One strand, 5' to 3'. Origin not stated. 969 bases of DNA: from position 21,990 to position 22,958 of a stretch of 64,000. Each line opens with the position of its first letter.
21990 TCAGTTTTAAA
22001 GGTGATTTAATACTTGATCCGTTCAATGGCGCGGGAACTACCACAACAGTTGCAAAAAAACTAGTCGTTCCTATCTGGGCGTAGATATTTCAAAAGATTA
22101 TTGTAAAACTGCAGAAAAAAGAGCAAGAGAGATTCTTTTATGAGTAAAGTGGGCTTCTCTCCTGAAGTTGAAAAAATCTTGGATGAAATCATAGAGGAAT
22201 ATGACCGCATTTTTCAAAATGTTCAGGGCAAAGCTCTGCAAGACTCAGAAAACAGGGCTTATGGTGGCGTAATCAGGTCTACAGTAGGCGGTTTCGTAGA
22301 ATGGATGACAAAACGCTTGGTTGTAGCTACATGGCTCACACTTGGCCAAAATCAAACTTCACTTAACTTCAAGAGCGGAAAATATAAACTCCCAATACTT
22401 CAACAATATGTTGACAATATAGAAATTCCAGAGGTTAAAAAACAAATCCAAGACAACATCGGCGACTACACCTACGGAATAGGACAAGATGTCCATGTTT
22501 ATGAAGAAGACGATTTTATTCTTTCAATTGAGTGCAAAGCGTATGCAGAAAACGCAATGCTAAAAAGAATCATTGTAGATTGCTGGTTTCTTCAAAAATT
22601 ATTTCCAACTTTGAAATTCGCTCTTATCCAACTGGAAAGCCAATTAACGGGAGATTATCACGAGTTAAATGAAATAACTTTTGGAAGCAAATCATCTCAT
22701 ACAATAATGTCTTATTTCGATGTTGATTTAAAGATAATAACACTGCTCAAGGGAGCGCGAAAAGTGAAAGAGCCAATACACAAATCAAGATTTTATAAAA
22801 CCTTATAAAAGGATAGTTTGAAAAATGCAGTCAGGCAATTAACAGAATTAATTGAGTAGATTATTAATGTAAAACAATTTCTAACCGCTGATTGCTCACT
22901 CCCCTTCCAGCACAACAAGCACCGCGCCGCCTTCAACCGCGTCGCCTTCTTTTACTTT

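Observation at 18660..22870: Low-GC island carrying a degraded fic gene and a two-methyltransferase restriction-modification module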

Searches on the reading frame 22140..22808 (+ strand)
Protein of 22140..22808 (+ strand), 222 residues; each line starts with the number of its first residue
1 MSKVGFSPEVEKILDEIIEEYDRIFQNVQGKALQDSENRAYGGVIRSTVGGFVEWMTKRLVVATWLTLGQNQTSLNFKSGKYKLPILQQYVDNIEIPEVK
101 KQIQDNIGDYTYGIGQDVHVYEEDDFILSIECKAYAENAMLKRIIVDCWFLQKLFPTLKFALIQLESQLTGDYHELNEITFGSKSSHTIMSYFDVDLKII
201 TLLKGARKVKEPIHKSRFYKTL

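Call 4: search_protein_families(library=pfam, proteins=[window:22140-22808:+], max_evalue=0.01)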
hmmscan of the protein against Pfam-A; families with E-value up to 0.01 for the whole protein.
window:22140-22808:+ (222 aa): 0 families

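Call 9: search_protein_families(library=ncbifam, proteins=[window:22140-22808:+], max_evalue=0.01)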
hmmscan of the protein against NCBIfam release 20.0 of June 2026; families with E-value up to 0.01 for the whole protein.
window:22140-22808:+ (222 aa): 0 families

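Call 10: search_protein_families(library=padloc, proteins=[window:22140-22808:+], max_evalue=0.01)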
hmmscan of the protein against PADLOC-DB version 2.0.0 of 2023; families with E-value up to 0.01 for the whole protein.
window:22140-22808:+ (222 aa): 1 family
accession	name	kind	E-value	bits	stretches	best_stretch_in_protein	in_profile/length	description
PDLC03499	REase_II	-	1.2e-68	229.4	1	13-222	8-221/241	Type II restriction enzyme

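Call 11: search_solved_structures(query=window:22140-22808:+, max_evalue=10, show_alignments=2)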
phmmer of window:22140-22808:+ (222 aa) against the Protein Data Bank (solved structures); distinct sequences matched with E-value up to 10: 1.
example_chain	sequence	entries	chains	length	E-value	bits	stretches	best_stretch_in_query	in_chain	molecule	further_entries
4dng_A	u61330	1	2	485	1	12.1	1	16-70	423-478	Uncharacterized aldehyde dehydrogenase AldY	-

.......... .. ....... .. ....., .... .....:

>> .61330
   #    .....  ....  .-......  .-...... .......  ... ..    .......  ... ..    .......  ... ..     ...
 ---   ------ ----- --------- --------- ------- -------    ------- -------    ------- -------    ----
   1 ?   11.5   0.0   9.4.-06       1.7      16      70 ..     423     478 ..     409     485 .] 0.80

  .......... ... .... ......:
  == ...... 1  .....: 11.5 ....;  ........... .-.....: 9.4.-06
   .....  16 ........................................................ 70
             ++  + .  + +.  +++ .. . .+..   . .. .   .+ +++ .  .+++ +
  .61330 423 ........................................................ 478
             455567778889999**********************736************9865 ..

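Call 12: find_homologous_proteins(query=window:22140-22808:+, max_evalue=0.001)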
Query window:22140-22808:+ (222 aa): 495 proteins with E <= 0.001 among 643 candidates; the best 120 are listed.
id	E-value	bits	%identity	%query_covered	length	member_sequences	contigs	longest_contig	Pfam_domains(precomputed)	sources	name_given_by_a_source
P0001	8.7e-144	495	100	100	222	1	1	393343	-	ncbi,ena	-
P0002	5.2e-126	436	88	100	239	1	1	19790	-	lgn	-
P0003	4.8e-101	355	70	100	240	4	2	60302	-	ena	-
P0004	1.0e-100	354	72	100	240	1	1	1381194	-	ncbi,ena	-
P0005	1.9e-97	343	69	100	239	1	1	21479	-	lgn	-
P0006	8.1e-80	285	62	100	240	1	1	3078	-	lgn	-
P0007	4.4e-63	231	49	98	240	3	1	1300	-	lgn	-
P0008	8.9e-63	230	49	100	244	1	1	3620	-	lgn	-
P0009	5.6e-62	227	48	100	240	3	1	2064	-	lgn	-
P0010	1.0e-61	226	53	95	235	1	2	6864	-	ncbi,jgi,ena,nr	ncbi:restriction endonuclease [bacterium]|nr:MAG: restriction endonuclease [bacterium]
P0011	1.1e-61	226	52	95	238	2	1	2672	-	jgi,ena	-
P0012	1.7e-61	226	48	98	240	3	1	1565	-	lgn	-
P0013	7.8e-61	223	51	98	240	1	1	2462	-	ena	-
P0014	2.0e-60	222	51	95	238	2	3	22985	-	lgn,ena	-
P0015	5.6e-60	221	51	97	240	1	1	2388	-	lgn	-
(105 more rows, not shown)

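Call 14: find_encoding_contigs(protein=P0001, flank=6000, max_places=4)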
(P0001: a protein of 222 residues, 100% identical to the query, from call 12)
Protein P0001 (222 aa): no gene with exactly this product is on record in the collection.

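Call 15: find_encoding_contigs(protein=P0002, flank=8000, max_places=4)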
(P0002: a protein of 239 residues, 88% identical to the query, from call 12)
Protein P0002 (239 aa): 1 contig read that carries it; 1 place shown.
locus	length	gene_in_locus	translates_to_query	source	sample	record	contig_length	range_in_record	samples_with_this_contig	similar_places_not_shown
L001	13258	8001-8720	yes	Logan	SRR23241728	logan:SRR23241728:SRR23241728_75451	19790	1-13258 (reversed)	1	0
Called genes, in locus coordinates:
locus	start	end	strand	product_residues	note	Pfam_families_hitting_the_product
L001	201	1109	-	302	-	PF03547:Mem_trans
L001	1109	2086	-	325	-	PF08392:FAE1_CUT1_RppA (faint), PF00108:Thiolase_N, PF08545:ACP_syn_III, PF08541:ACP_syn_III_C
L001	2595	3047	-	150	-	-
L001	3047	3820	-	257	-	PF04784:DUF547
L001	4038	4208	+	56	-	-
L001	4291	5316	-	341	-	PF00296:Bac_luciferase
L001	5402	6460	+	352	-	PF00296:Bac_luciferase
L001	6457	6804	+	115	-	PF03013:Pyr_excise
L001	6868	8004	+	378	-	PF09445:Methyltransf_15 (faint), PF08241:Methyltransf_11 (faint), PF01555:N6_N4_Mtase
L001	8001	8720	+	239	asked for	-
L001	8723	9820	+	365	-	-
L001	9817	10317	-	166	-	PF00364:Biotin_lipoyl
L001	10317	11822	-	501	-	PF00289:Biotin_carb_N, PF02222:ATP-grasp, PF02786:CPSase_L_D2, PF07478:Dala_Dala_lig_C, PF02785:Biotin_carb_C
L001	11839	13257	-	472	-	?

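Call 20: find_encoding_contigs(protein=P0004, flank=8000, max_places=3)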
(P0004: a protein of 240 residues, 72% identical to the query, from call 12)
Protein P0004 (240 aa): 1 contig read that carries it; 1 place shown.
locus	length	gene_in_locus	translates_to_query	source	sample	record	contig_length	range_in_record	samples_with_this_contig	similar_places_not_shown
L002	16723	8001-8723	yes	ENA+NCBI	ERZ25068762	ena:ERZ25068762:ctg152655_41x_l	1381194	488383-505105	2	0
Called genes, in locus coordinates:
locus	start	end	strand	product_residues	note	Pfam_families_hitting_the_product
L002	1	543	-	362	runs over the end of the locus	PF01658:Inos-1-P_synth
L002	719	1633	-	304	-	PF12728:HTH_17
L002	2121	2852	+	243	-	PF00923:TAL_FSA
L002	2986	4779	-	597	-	PF01935:DUF87, PF13401:AAA_22 (faint)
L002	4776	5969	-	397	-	PF09376:NurA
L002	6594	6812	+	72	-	-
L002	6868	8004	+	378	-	PF09445:Methyltransf_15 (faint), PF01555:N6_N4_Mtase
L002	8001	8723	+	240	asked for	-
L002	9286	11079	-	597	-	PF02086:MethyltransfD12 (faint), PF03602:Cons_hypoth95 (faint), PF01555:N6_N4_Mtase, PF02475:TRM5-TYW2_MTfase (faint), PF01555:N6_N4_Mtase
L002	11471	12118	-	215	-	PF01195:Pept_tRNA_hydro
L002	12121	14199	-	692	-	PF22745:Nlig-Ia, PF01653:DNA_ligase_aden, PF03120:OB_DNA_ligase, PF03119:DNA_ligase_ZBD (weak), PF12826:HHH_2, PF14520:HHH_5, PF00533:BRCT, PF12738:PTCB-BRCT (weak), +1 more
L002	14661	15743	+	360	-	PF06245:DUF1015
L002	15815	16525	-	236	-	PF00950:ABC-3, PF01032:FecCD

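Call 21: find_encoding_contigs(protein=P0003, flank=8000, max_places=3)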
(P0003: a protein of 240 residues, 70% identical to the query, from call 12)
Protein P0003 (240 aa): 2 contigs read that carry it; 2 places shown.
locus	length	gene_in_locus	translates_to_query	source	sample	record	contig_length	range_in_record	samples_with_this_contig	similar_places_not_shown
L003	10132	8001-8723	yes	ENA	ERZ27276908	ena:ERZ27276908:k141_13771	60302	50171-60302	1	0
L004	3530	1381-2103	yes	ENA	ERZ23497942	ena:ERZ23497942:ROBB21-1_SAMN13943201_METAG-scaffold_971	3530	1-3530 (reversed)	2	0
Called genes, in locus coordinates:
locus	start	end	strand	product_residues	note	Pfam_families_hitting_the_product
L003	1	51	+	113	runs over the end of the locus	PF00825:Ribonuclease_P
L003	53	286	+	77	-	PF01809:YidD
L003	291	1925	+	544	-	PF14849:YidC_periplas, PF02096:60KD_IMP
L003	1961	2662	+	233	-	PF14804:Jag_N, PF13083:KH_KhpA-B (weak), PF01424:R3H (weak)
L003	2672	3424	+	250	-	PF02146:SIR2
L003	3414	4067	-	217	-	-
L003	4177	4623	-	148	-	PF01575:MaoC_dehydratas, PF13452:FAS1_DH_region (weak)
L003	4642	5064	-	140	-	PF01796:OB_ChsH2_C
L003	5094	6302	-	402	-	PF00108:Thiolase_N, PF22691:Thiolase_C_1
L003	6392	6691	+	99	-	PF01329:Pterin_4a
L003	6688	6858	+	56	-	-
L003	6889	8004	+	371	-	PF08241:Methyltransf_11 (faint), PF09445:Methyltransf_15 (faint), PF01555:N6_N4_Mtase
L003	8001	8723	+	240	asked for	-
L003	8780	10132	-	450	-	?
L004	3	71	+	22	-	?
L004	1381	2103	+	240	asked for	-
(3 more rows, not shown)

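Call 22: find_encoding_contigs(protein=P0005, flank=8000, max_places=3)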
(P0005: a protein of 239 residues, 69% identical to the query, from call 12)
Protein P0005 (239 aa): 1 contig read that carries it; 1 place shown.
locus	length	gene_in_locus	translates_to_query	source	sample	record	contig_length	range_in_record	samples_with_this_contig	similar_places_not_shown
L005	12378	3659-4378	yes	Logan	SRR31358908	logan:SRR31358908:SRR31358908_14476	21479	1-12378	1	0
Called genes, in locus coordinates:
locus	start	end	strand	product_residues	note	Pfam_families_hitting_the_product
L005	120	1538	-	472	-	PF14684:Tricorn_C1, PF03572:Peptidase_S41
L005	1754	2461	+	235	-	PF13852:DUF4197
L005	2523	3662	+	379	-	PF01555:N6_N4_Mtase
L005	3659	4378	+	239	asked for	-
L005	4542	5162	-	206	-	-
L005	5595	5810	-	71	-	PF04024:PspC (weak)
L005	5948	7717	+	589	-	PF00515:TPR_1 (faint), PF00691:OmpA (faint)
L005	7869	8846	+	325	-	PF02779:Transket_pyr, PF02780:Transketolase_C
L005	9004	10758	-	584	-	PF00378:ECH_1 (faint), PF01343:Peptidase_S49, PF25145:NfeD1b_N (weak), PF01343:Peptidase_S49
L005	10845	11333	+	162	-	PF01288:HPPK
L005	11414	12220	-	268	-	PF01149:Fapy_DNA_glyco, PF06831:H2TH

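Call 36: search_protein_families(library=padloc, proteins=[L001:8723-9820:+], max_evalue=0.001)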
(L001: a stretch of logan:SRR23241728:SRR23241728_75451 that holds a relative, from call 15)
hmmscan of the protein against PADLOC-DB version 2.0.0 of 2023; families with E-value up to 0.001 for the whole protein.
L001:8723-9820:+ (365 aa): 5 families
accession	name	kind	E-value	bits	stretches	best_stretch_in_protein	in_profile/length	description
PDLC04087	SIR2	-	2.8e-07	27.7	1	106-304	99-259/343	-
PDLC04082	SIR2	-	7.6e-06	23.1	1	10-224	16-208/345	-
PDLC04080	SIR2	-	3.2e-05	21.2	1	114-229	96-212/347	-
PDLC04090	SIR2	-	0.00018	18.8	0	14-87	47-126/426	-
PDLC04093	SIR2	-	0.00031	17.8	0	9-161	22-169/395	-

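Call 37: search_protein_families(library=pfam, proteins=[L001:8723-9820:+], max_evalue=0.01)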
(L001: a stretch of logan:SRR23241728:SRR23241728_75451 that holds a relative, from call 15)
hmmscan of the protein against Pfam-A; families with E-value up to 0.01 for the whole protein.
L001:8723-9820:+ (365 aa): 1 family
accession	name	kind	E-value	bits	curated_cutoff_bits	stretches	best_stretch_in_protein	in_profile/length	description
PF13289.12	SIR2_2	-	0.00084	19.9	24.5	1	145-314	2-101/141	SIR2-like domain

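Call 48: predict_structure(alignment_id=A3)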
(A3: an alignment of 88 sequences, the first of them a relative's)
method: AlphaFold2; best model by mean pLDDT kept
length: 239 residues; sequences in the alignment: 88
mean_pLDDT: 95.0   pTM: 0.91
mean pLDDT of the five models: 95.0, 94.8, 92.1, 91.4, 89.5
residues with pLDDT >= 90: 217; 70-90: 21; 50-70: 1; < 50: 0
segments of 3 or more residues with pLDDT < 50: none
pLDDT, mean of each block of 10 residues (from residue 1): 88 98 94 83 94 98 98 93 95 98 97 95 97 97 97 96 97 89 95 97 95 95 97 97
secondary structure, 60 per line:
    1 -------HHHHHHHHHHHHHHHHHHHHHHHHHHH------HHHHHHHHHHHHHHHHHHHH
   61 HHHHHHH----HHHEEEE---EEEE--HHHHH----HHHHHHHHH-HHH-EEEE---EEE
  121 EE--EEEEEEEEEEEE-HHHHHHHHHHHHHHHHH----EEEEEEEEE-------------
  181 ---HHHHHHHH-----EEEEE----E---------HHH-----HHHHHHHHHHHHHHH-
elements in order: H8-34 H41-67 E75-78 E82-85 H88-92 H97-105 E111-114 E118-122 E125-136 H138-154 E159-167 H184-191 E197-201 H224-238

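Call 50: fold_search(model_id=the predicted structure, library=pdb)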
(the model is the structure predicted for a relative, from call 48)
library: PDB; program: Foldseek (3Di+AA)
matches with E <= 10: 717; with E <= 0.001: 7
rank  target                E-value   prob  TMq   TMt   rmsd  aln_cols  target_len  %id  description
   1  6eg7_B                4.3e-05  1.00  0.42  0.38  12.8       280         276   13  BbvCI B2 dimer with I3C clusters (released 2018-11-14)
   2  6m9g_B                5.5e-05  1.00  0.49  0.45   8.9       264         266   14  BbvCI B2 dimer with Ta6Br14 clusters (released 2018-11-14)
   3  6mag_A                1.1e-04  1.00  0.51  0.45   7.3       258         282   14  native BbvCI B2 dimer in space group C222 (released 2018-11-14)
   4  6maf_C                2.4e-04  1.00  0.50  0.45   7.9       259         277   14  native BbvCI A2B2 tetramer at low resolution (released 2018-11-14)
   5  6eg7_A                3.6e-04  1.00  0.43  0.38  12.0       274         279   16  BbvCI B2 dimer with I3C clusters (released 2018-11-14)
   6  6m9g_A                3.9e-04  1.00  0.42  0.37  11.5       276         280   14  BbvCI B2 dimer with Ta6Br14 clusters (released 2018-11-14)
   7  6maf_A                4.7e-04  0.99  0.37  0.35  15.9       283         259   11  native BbvCI A2B2 tetramer at low resolution (released 2018-11-14)
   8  3v21_F                1.5e-03  0.98  0.40  0.34  12.4       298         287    8  Crystal structure of Type IIF restriction endonuclease Bse634I with cognate DNA (released 2012-04-25)
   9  3v20_B                1.7e-03  0.99  0.44  0.37  11.6       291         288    8  Crystal structure of Type IIF restriction endonuclease Bse634I with cognate DNA (released 2012-04-25)
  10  3dw9_A                1.8e-03  0.98  0.41  0.32  10.6       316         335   10  SgrAI with cognate DNA and manganese bound (released 2008-08-19)
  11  3mq6_D                3.1e-03  0.98  0.42  0.31  11.2       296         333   11  Domain swapped SgrAI with DNA and calcium bound (released 2010-11-10)
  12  1knv_B                5.0e-03  0.99  0.45  0.38  10.3       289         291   10  Bse634I restriction endonuclease (released 2002-02-27)
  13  3v1z_A                5.3e-03  0.97  0.44  0.37  12.2       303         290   10  Crystal structure of Type IIF restriction endonuclease Bse634I with cognate DNA (released 2012-04-25)
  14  3n78_A                1.7e-02  0.89  0.38  0.29  10.3       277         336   11  SgrAI bound to Secondary Site DNA and Mg(II) (released 2010-11-24)
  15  8z4i_A                6.1e-02  0.77  0.37  0.25   8.4       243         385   10  crystal structure of Cdn1 in complex with cA3 (released 2026-02-04)
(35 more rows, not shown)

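Call 70: find_homologous_proteins(query=L001:6868-8001:+, max_evalue=1e-20)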
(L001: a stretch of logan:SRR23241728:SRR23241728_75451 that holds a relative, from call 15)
Query L001:6868-8001:+ (378 aa): 4256 proteins with E <= 1e-20 among 5736 candidates; the best 120 are listed.
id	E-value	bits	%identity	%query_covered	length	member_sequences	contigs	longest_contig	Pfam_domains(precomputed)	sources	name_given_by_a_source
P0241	2.4e-256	868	100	100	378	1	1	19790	PF09445.17,PF08241.19,PF01555.25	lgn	-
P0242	6.4e-230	781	87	100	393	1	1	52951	PF01555.25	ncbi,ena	ncbi:DNA-methyltransferase [Candidatus Mycalebacterium sp.]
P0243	3.7e-213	726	81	100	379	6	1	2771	PF09445.17,PF08241.19,PF01555.25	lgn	-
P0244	1.3e-212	724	81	100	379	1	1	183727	PF09445.17,PF01555.25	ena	-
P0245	9.8e-211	718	81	100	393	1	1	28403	PF08241.19,PF01555.25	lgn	-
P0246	1.4e-208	711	80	100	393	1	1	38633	PF08241.19,PF01555.25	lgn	-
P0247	3.4e-208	709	80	100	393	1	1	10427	PF08241.19,PF01555.25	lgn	-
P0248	3.6e-207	706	81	98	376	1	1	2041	PF08241.19,PF01555.25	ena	-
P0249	1.1e-206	704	79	100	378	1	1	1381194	PF09445.17,PF01555.25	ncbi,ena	-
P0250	1.2e-206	704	80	100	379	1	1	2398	PF01555.25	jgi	-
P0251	2.1e-197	674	74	100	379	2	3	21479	PF01555.25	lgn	-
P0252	1.9e-178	611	68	100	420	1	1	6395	PF01555.25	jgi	-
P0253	1.5e-172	592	66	100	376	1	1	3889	PF01555.25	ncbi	-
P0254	8.5e-170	583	63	100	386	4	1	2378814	PF01555.25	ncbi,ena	-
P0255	2.8e-167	575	63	100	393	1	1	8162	PF01555.25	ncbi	-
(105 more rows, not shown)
